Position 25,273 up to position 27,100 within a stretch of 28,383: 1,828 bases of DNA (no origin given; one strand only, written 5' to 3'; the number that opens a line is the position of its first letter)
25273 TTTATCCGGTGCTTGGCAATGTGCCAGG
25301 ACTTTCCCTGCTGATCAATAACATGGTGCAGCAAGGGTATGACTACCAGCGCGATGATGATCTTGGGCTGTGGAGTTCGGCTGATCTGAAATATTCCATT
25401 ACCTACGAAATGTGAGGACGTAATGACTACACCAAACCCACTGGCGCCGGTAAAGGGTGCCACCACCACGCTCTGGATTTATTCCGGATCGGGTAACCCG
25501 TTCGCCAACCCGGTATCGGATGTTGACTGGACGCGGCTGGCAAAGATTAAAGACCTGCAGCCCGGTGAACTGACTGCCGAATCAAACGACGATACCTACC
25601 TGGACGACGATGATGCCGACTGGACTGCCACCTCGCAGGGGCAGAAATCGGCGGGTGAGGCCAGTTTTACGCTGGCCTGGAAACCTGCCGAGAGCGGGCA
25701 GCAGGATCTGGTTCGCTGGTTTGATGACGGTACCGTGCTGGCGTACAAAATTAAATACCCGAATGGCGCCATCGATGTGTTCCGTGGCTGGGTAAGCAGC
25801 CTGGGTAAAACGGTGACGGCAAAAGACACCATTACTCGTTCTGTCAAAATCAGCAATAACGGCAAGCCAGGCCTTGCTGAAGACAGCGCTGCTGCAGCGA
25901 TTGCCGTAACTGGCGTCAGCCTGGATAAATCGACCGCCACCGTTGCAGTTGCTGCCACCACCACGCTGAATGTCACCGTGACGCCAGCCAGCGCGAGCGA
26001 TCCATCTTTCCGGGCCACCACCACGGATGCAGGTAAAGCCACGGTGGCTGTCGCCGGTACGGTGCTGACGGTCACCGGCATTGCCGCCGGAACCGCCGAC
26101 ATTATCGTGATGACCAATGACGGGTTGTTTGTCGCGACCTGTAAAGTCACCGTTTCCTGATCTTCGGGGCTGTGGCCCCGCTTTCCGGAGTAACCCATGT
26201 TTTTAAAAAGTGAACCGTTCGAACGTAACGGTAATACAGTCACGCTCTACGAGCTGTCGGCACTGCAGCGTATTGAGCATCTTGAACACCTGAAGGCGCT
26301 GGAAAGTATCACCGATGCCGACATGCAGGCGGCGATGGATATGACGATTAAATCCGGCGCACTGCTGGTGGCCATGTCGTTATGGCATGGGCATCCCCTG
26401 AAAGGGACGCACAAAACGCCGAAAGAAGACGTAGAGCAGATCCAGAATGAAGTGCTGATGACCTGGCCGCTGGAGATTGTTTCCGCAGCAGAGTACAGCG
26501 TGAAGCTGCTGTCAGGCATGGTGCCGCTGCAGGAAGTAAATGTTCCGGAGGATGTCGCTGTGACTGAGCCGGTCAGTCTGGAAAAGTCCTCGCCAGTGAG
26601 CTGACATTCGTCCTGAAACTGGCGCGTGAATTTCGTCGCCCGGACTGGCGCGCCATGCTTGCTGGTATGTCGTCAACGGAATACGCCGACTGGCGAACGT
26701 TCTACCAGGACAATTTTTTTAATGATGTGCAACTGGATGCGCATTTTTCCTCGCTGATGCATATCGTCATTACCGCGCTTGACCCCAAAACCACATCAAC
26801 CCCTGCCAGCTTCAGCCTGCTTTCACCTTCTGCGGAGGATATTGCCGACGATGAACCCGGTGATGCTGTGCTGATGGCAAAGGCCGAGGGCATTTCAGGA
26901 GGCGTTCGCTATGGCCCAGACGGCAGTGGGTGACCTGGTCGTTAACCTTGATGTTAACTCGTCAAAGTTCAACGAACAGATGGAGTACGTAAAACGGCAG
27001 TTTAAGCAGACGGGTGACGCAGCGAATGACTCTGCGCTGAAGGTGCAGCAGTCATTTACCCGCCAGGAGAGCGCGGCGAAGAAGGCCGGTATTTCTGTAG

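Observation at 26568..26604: G-T programmed frameshift site carries a variant heptamer G GAA AAG in place of lambda's G GGA AAG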

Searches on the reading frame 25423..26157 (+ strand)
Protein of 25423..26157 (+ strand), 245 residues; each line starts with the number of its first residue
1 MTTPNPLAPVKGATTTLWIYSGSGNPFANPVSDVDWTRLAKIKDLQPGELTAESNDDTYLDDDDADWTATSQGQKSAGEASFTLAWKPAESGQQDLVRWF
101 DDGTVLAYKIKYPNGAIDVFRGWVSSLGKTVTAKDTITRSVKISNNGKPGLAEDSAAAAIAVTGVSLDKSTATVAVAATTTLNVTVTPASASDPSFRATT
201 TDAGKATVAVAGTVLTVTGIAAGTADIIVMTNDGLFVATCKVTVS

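Call 4: search_protein_families(library=pfam, proteins=[window:25423-26157:+], max_evalue=0.01)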
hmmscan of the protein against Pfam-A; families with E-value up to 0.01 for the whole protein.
window:25423-26157:+ (245 aa): 4 families
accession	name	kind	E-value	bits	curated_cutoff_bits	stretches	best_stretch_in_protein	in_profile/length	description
PF16461.11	Phage_TTP_12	-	1.1e-65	220.1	26.1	1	18-152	1-135/135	Lambda phage tail tube protein, TTP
PF02368.24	Big_2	-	1.7e-12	47.5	22.8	1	161-242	1-79/79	Bacterial Ig-like domain (group 2)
PF16460.11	Phage_TTP_11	-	1e-05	25.8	28.4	1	36-115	20-96/154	Phage tail tube, TTP, lambda-like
PF08813.17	Phage_tail_3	-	2.8e-05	24.2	24.2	1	15-150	29-161/165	Phage tail tube protein, TTP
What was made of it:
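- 25423..26160 (+): Context: major tail tube protein (lambda V-like, with a C-terminal Big_2 domain) upstream of G. Pfam Phage_TTP_12, E = 1.1e-65, and Big_2, E = 1.7e-12 (call 4).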

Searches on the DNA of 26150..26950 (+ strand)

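Call 3: search_dna_similar(query=window:26150-26950:+, collection=phages, mode=near, max_rows=40)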
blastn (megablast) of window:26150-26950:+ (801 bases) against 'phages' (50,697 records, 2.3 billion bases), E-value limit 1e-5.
No match.

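Call 5: search_dna_similar(query=window:26150-26950:+, collection=phages, mode=distant, max_rows=40)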
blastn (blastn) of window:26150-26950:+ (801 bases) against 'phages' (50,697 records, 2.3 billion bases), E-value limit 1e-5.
Records with a match: 165; places in all: 165; records where one place covers at least 80% of the query: 7.
Best place of each record, by identity: 60-80% 165.
By first word of the organism name: Escherichia 93; Stx2a-converting 40; Enterobacteria 15; Stx1a-converting 10; Lambdavirus 2; Campylobacter 1; Klebsiella 1; Enterobacter 1; Stx2d-converting 1; Salmonella 1.
By host as written in the record: - 86; Escherichia coli 34; Escherichia coli ECOR13 10; Escherichia coli str. K-12 substr. MG1655 9; Escherichia coli C 8; Escherichia coli BL21(DE3) 2; Escherichia coli MC1000 2; Escherichia coli YDC107 1; and 13 more.
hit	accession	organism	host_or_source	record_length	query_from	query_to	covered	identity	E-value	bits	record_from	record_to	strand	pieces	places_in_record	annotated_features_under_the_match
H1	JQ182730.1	Enterobacteria phage mEp237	Escherichia coli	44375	3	801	100%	69.7%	6e-91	340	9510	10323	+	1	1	minor tail protein G | tail assembly protein GT | tail length tape measure protein | major tail protein V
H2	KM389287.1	Escherichia phage Phi06_2987 S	-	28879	3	801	100%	69.7%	6e-91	340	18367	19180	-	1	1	record has no annotation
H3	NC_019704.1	Enterobacteria phage mEp237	Escherichia coli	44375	3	801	100%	69.7%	6e-91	340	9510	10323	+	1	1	minor tail protein (x2) | tail length tape measure protein | major tail protein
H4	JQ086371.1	Enterobacteria phage HK225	Escherichia coli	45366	3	801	100%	69.5%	2e-84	318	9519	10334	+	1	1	minor tail protein G | tail assembly protein GT | tail length tape measure protein | stem_loop | major tail protein V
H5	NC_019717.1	Enterobacteria phage HK225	Escherichia coli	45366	3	801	100%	69.5%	2e-84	318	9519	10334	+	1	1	minor tail protein (x2) | tail length tape measure protein | stem_loop | major tail protein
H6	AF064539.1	Escherichia phage N15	-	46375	3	801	100%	69.4%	2e-90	338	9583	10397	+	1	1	gene 14: gp14 | gene 15: downstream half of translational frameshift product | gene 16: gp16 | putative rho-indep. transcription terminator | gene 13: gp13 | and 1 other names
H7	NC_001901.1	Escherichia phage N15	-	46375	3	801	100%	69.4%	2e-90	338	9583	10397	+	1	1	gene 14: minor tail protein | gene 15: minor tail protein | gene 16: tail length tape measure protein | putative rho-indep. transcription terminator | gene 13: major tail protein | and 1 other names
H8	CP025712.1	Escherichia phage YDC107_1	Escherichia coli YDC107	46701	39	608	71%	66.6%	1e-30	140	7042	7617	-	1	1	phage tail assembly protein T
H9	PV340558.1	Escherichia phage PhiR30_1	Escherichia coli C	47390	39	608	71%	66.6%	3e-32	145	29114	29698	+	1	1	tail component protein G | tail component protein T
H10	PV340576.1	Escherichia phage PhiR68_2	Escherichia coli ECOR13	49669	38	608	71%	66.3%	4e-30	138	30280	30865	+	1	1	tail component protein G | tail component protein T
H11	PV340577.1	Escherichia phage PhiR70_1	Escherichia coli C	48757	39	608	71%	66.4%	3e-31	142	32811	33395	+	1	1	tail component protein G | tail component protein T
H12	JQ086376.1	Escherichia phage HK630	Escherichia coli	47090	39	608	71%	66.4%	1e-30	141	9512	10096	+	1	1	minor tail protein G | tail assembly protein GT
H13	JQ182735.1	Escherichia phage HK629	Escherichia coli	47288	39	608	71%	66.4%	1e-30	141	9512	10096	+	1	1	minor tail protein | tail assembly protein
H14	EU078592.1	Escherichia phage DE3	Escherichia coli BL21(DE3)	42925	39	608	71%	66.4%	1e-30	141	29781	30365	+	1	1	G: tail component | T: tail component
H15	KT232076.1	Escherichia phage Lambda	Escherichia coli K-12 CV601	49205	39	608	71%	66.4%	1e-30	141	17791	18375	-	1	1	minor tail protein (x2)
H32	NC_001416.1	Escherichia phage Lambda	Escherichia coli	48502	39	608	71%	66.4%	1e-30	141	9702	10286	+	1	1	G: minor tail protein G | T: minor tail protein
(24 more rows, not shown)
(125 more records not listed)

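Call 6: search_dna_similar(query=window:26150-26950:+, collection=ecoli_genomes, mode=near, max_rows=20)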
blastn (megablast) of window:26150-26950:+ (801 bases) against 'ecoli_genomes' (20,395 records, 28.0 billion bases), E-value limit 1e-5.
No match.
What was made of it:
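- Tried and rejected: Megablast against the phage collection and against complete E. coli genomes found nothing (calls 3, 6).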

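Call 7: get_annotated_region(hit=H6, flank=300)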
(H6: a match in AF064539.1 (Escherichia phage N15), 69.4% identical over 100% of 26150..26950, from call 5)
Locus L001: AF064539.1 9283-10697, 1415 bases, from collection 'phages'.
description: Escherichia phage N15, complete genome.
organism: Escherichia phage N15 (NCBI taxid 1604876)
taxonomy: Viruses; Duplodnaviria; Heunggongvirae; Uroviricota; Caudoviricetes; Ravinvirus; Ravinvirus N15
host: -; source: -; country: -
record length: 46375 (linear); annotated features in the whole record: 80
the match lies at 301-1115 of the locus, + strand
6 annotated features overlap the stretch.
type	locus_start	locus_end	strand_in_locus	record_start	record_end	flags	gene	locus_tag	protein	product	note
CDS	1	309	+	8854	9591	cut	gene 13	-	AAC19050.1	gp13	major tail protein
stem_loop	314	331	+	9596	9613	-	-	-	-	-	putative rho-indep. transcription terminator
CDS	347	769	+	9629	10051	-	gene 14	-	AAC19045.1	gp14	tail assembly protein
CDS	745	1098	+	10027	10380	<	gene 15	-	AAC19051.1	downstream half of translational frameshift product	-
misc_feature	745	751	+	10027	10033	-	gene 15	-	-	-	slippery sequence for -1 translational frameshift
CDS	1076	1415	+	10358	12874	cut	gene 16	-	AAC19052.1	gp16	tail length tape measure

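Call 8: get_annotated_region(hit=H1, flank=300)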
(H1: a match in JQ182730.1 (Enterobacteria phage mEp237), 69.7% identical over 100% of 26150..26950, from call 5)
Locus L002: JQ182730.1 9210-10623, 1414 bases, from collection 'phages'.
description: Enterobacteria phage mEp237, complete genome.
organism: Enterobacteria phage mEp237 (NCBI taxid 1147151)
taxonomy: Viruses; Duplodnaviria; Heunggongvirae; Uroviricota; Caudoviricetes
host: Escherichia coli; source: -; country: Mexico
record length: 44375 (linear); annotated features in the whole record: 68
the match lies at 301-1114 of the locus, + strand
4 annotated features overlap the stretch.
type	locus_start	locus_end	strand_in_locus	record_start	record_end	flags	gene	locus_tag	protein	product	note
CDS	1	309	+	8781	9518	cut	-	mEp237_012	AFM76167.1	major tail protein V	similar to NP_046908 gp13 [Enterobacteria phage N15]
CDS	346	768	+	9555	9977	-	-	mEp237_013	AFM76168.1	minor tail protein G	similar to ZP_07133957 phage minor tail protein G [Escherichia coli MS 115-1]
CDS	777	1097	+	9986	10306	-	-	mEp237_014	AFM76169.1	tail assembly protein GT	similar to ZP_07133956 phage tail assembly protein T [Escherichia coli MS 115-1]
CDS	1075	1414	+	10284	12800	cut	-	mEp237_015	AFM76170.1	tail length tape measure protein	similar to ZP_07133955 phage tail tape measure protein, lambda family [Escherichia coli M S 115-1]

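Call 9: get_annotated_region(hit=H4, flank=300)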
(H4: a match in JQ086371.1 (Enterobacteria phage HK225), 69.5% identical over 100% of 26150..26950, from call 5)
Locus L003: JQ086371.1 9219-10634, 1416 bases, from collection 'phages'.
description: Enterobacteria phage HK225, complete genome.
organism: Enterobacteria phage HK225 (NCBI taxid 1147144)
taxonomy: Viruses; Duplodnaviria; Heunggongvirae; Uroviricota; Caudoviricetes
host: Escherichia coli; source: -; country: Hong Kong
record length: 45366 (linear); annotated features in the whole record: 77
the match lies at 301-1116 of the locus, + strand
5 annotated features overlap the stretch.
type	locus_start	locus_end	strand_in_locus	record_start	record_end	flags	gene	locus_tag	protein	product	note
CDS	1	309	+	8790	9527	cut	-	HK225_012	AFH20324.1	major tail protein V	similar to NP_046908 gp13 [Enterobacteria phage N15]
stem_loop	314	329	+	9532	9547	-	-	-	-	-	-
CDS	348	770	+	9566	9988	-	-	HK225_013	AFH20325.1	minor tail protein G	similar to NP_046909 gp14 [Enterobacteria phage N15]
CDS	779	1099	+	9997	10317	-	-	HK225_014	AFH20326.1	tail assembly protein GT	similar to NP_046910 downstream half of translational frameshift product [Enterobacteria phage N15]; probably forms ...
CDS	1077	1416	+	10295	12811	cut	-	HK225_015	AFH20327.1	tail length tape measure protein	similar to NP_046911 gp16 [Enterobacteria phage N15]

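Call 10: get_annotated_region(hit=H32, flank=600)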
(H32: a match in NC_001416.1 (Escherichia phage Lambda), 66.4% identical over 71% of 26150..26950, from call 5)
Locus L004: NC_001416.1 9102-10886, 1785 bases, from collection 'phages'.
description: Enterobacteria phage lambda, complete genome.
organism: Escherichia phage Lambda (NCBI taxid 2681611)
taxonomy: Viruses; Duplodnaviria; Heunggongvirae; Uroviricota; Caudoviricetes; Lambdavirus; Lambdavirus lambda
host: Escherichia coli; source: -; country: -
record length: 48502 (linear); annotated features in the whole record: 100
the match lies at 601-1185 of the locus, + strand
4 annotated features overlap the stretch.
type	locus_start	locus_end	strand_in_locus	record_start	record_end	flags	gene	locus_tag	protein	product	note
CDS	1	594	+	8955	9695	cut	V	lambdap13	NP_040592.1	major tail protein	-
CDS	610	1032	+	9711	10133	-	G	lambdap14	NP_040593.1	minor tail protein G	-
CDS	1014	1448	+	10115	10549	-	T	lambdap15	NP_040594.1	minor tail protein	-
CDS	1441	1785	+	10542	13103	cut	H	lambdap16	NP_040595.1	tail length tape measure protein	-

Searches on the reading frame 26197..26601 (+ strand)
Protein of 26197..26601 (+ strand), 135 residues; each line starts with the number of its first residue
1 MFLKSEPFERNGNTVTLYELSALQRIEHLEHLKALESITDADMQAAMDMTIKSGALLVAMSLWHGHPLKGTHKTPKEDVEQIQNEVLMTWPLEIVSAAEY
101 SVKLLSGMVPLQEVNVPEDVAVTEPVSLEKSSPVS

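Call 4: search_protein_families(library=pfam, proteins=[window:26197-26601:+], max_evalue=0.01)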
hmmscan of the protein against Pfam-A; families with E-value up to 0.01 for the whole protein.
window:26197-26601:+ (135 aa): 1 family
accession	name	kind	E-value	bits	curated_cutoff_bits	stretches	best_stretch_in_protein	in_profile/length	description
PF06894.17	Phage_TAC_2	-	1e-43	148.6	27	1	1-117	1-119/126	Bacteriophage lambda tail assembly chaperone, TAC, protein G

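Call 54: list_cluster_members(proteins=[window:26197-26601:+, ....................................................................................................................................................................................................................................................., window:26655-26930:+])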
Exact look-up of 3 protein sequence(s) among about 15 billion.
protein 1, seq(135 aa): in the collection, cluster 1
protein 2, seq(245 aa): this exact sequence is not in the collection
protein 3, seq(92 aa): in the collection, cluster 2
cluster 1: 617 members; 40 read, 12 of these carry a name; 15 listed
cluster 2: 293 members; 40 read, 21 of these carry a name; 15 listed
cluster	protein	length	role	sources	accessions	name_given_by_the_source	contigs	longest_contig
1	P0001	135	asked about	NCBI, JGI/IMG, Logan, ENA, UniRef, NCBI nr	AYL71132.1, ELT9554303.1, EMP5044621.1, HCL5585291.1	phage tail assembly chaperone G [Citrobacter freundii] | phage tail assembly chaperone G n=1 Tax=Citrobacter freundii TaxID=546 RepID=UPI000EF1E189 | phage minor tail protein G [Citrobacter freundii]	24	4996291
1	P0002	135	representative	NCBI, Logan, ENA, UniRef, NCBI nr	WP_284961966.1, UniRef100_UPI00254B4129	phage tail assembly chaperone G [Citrobacter portucalensis] | phage tail assembly chaperone G n=1 Tax=Citrobacter portucalensis TaxID=1639133 ... | phage minor tail protein G [Citrobacter portucalensis]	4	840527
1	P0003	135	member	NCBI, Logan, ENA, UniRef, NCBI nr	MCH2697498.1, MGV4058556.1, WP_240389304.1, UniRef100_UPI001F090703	phage tail assembly chaperone G [Citrobacter portucalensis] | phage tail assembly chaperone G n=1 Tax=Citrobacter portucalensis TaxID=1639133 ... | phage minor tail protein G [Citrobacter portucalensis]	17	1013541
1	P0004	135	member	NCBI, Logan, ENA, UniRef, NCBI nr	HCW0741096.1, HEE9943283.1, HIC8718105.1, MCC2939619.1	phage tail assembly chaperone G [Citrobacter freundii] | phage tail assembly chaperone G n=1 Tax=Citrobacter freundii TaxID=546 RepID=UPI001D119ECE | phage minor tail protein G [Citrobacter freundii]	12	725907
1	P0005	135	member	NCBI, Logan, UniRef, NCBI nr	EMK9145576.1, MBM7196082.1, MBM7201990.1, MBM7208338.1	phage minor tail protein G [Citrobacter freundii] | phage tail assembly chaperone G n=1 Tax=Citrobacter freundii TaxID=546 RepID=UPI00195B7520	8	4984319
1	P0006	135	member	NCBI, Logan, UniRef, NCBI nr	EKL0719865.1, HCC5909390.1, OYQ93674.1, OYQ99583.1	phage minor tail protein G [Citrobacter freundii] | Phage minor tail protein G n=2 Tax=Citrobacter freundii TaxID=546 RepID=A0AA44NKN0_CITFR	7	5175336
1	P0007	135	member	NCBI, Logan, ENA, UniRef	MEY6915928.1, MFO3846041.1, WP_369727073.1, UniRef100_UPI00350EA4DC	phage tail assembly chaperone G [Citrobacter freundii] | phage tail assembly chaperone G n=1 Tax=Citrobacter freundii TaxID=546 RepID=UPI00350EA4DC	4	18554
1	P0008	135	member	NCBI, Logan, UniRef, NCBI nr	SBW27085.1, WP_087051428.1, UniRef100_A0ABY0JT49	phage tail assembly chaperone G [Citrobacter europaeus] | Phage minor tail protein n=1 Tax=Citrobacter europaeus TaxID=1914243 ... | phage minor tail protein G [Citrobacter europaeus]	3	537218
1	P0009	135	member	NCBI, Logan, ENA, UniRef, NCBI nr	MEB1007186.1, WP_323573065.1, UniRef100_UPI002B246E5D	phage minor tail protein G [Citrobacter braakii] | phage tail assembly chaperone G n=1 Tax=Citrobacter braakii TaxID=57706 ...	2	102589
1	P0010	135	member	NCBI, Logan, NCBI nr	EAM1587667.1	phage minor tail protein G [Salmonella enterica]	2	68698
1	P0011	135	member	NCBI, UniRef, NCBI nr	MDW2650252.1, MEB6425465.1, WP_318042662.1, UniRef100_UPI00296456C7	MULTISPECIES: phage tail assembly chaperone G [Citrobacter freundii complex] | phage tail assembly chaperone G n=1 Tax=Citrobacter freundii complex TaxID=1344959 ... | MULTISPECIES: phage minor tail protein G [Citrobacter freundii complex]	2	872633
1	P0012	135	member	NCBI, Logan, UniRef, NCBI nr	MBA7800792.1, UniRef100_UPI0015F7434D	phage minor tail protein G [Citrobacter freundii] | phage tail assembly chaperone G n=1 Tax=Citrobacter freundii TaxID=546 RepID=UPI0015F7434D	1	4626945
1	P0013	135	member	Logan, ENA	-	-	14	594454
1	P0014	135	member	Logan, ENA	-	-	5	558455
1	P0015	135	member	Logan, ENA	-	-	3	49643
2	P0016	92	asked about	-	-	TPA: phage tail assembly protein T [Salmonella enterica subsp. enterica serovar ... | phage tail assembly protein T | Phage tail assembly protein T n=7 Tax=Enterobacteriaceae TaxID=543 RepID=A0AA40NED6_CITFR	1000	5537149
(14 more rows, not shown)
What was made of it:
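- Pipelines annotate T as a separate 92-aa ORF starting at ATG 26655, and that ORF holds the whole Pfam T domain (calls 4, 54).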

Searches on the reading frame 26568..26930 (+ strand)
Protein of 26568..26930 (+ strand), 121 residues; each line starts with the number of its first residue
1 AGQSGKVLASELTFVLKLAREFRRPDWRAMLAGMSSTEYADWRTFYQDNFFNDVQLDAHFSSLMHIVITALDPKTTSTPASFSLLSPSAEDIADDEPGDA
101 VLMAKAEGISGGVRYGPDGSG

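Call 4: search_protein_families(library=pfam, proteins=[window:26568-26930:+], max_evalue=0.01)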
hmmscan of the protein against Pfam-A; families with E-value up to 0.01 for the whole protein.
window:26568-26930:+ (121 aa): 1 family
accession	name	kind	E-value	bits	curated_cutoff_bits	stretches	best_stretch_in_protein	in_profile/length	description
PF06223.18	Phage_tail_T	-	1.5e-12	48.2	25.9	1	35-113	1-73/73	Minor tail protein T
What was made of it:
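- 26586..26933 (+): T segment, read in the -1 frame after the slip. First codon GTC at 26586, stop at 26931-33. The GT fusion is predicted to be 245 aa. Pfam Phage_tail_T, E = 1.5e-12 (call 4).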
